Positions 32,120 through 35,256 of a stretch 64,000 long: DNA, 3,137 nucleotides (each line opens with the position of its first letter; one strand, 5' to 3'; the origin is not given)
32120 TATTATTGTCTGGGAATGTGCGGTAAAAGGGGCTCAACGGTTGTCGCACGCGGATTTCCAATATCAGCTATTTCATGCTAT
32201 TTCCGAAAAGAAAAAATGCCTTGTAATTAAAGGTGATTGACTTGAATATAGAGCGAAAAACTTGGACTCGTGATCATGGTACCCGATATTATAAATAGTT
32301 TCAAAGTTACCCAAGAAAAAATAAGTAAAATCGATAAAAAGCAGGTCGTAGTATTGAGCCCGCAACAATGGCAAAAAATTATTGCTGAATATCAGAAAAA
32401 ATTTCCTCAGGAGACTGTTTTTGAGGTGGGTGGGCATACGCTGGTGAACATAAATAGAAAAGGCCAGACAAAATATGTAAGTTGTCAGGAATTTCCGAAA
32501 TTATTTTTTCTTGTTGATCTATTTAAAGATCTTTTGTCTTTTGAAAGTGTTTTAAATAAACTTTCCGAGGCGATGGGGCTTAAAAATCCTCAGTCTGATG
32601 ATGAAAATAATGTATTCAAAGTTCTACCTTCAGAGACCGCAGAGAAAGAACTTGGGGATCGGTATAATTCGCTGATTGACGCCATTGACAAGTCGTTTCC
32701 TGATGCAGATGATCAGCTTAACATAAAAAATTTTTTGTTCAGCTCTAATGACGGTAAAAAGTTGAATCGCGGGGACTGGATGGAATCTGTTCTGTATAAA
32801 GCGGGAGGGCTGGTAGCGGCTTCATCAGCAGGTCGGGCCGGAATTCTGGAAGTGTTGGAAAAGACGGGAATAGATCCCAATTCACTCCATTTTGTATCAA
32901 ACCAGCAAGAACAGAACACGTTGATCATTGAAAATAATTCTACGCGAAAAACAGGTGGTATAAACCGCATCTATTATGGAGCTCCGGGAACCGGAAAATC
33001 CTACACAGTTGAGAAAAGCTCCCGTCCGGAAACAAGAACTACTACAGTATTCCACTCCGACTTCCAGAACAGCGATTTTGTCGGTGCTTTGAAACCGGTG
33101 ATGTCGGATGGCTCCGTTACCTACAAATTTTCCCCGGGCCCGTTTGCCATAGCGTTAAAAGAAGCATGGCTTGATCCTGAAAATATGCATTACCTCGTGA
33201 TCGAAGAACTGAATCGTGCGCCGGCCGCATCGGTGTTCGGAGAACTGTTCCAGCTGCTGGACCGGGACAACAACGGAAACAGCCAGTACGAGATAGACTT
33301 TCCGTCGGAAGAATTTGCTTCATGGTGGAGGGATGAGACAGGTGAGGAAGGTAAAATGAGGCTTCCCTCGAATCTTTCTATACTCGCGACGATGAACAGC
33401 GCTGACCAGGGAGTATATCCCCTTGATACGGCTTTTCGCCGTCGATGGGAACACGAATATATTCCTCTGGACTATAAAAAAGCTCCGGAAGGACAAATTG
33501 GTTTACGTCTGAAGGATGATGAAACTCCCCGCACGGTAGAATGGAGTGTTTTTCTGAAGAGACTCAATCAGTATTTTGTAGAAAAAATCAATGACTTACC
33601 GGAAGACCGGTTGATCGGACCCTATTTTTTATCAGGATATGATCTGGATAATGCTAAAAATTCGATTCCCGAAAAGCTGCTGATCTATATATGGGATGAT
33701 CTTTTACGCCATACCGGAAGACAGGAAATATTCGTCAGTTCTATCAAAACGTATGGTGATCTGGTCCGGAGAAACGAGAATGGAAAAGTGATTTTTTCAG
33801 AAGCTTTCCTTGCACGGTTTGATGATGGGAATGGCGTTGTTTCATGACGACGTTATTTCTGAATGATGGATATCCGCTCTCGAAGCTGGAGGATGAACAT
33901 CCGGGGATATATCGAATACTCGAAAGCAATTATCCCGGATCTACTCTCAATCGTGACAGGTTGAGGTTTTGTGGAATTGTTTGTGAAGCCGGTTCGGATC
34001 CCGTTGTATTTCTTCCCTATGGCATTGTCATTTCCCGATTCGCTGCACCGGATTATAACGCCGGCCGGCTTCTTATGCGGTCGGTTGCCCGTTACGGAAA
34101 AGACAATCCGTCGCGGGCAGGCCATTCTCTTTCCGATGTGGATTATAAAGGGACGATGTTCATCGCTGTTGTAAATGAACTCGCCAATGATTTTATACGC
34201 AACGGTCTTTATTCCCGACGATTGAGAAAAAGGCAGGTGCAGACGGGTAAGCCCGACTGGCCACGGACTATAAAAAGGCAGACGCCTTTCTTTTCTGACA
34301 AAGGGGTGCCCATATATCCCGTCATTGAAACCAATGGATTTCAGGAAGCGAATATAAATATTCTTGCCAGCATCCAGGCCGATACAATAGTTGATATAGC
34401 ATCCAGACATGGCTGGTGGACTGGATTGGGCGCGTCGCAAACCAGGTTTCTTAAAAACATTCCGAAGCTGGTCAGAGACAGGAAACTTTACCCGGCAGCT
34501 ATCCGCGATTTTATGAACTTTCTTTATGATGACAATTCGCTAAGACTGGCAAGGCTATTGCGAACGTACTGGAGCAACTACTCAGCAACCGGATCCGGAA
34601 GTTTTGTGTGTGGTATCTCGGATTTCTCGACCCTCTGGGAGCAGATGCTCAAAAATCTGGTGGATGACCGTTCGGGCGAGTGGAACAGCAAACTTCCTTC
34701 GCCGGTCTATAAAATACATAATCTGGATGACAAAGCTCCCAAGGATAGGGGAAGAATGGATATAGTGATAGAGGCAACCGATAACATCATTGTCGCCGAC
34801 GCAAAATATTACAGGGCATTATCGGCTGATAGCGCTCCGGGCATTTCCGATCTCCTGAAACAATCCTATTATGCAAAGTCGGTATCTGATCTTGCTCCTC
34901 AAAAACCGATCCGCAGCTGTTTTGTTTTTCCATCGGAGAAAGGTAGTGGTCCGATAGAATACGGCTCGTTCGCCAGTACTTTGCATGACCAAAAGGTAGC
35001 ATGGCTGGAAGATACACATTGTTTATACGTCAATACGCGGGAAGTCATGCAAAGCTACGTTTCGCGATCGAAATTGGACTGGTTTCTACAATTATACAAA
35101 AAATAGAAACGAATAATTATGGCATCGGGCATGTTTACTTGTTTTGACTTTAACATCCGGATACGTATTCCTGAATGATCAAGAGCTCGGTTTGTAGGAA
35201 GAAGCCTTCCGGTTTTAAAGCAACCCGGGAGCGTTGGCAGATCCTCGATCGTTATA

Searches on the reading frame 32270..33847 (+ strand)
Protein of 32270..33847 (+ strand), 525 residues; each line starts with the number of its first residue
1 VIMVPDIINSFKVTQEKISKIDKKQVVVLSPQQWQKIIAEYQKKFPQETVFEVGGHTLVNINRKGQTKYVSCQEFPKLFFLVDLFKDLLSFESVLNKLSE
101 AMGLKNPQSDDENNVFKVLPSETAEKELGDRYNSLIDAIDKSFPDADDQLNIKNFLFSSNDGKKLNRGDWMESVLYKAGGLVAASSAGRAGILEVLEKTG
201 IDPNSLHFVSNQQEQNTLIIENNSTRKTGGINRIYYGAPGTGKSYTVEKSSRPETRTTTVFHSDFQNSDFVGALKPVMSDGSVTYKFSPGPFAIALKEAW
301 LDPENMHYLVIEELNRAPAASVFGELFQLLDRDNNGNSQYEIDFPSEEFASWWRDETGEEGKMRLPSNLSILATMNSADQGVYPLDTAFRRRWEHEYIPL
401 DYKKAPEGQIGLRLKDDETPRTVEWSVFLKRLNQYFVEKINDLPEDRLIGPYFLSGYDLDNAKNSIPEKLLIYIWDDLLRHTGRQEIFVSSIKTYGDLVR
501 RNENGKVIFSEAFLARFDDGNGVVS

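Call 10: search_protein_families(library=pfam, proteins=[window:32270-33847:+])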
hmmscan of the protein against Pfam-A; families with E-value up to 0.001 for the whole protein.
window:32270-33847:+ (525 aa): 1 family
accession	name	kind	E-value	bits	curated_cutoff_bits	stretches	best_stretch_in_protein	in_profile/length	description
PF07728.20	AAA_5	-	3.4e-12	47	22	1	236-392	5-138/139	AAA domain (dynein-related subfamily)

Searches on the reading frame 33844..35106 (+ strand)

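Call 10: search_protein_families(library=pfam, proteins=[window:33844-35106:+])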
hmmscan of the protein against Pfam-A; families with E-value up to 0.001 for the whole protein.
window:33844-35106:+ (420 aa): 1 family
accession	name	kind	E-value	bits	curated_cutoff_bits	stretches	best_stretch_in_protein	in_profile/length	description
PF09563.16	RE_LlaJI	-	1.6e-31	110.2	23.6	1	75-366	33-336/365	LlaJI restriction endonuclease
